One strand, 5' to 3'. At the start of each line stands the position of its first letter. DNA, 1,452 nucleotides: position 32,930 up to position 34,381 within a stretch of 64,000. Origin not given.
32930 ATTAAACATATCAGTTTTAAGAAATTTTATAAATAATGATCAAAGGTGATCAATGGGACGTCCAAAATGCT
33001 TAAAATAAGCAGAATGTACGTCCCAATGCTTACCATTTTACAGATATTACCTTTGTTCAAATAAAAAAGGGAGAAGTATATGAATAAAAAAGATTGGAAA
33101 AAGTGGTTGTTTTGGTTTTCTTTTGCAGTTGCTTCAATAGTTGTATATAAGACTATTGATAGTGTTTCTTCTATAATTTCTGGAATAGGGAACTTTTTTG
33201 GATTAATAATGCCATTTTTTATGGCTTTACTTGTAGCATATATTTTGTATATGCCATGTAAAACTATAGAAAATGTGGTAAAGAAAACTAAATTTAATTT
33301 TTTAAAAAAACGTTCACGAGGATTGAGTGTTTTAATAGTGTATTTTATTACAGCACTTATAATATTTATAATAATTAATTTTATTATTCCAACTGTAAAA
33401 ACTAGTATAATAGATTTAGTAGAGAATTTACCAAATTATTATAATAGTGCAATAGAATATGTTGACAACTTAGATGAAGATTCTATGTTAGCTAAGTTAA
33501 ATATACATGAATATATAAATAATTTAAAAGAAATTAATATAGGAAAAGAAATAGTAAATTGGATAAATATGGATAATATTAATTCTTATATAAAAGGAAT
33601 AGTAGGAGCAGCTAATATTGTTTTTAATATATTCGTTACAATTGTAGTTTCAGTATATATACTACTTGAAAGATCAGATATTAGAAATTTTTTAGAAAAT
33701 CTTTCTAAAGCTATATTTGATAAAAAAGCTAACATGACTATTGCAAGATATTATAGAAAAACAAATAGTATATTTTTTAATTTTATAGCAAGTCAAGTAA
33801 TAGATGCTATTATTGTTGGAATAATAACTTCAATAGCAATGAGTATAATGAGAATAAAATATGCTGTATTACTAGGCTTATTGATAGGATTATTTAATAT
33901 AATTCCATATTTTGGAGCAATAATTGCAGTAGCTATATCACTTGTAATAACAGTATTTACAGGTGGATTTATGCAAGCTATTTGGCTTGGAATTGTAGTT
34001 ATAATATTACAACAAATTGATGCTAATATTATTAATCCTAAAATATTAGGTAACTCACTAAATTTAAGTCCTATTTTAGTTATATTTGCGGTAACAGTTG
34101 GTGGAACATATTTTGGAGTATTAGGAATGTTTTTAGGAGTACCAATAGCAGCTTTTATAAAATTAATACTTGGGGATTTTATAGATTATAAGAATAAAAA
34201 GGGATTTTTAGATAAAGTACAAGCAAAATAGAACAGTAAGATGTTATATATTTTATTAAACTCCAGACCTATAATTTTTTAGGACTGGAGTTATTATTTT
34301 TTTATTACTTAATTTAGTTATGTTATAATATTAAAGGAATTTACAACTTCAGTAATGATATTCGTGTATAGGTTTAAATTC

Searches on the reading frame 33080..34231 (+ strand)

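Call 4: search_protein_families(library=pfam, proteins=[window:33080-34231:+], max_evalue=0.1)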
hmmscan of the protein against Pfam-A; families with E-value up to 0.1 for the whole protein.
window:33080-34231:+ (383 aa): 1 family
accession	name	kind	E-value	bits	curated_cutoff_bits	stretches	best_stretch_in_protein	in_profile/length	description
PF01594.21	AI-2E_transport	-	1.9e-52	178.9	34.3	1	36-366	14-325/327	AI-2E family transporter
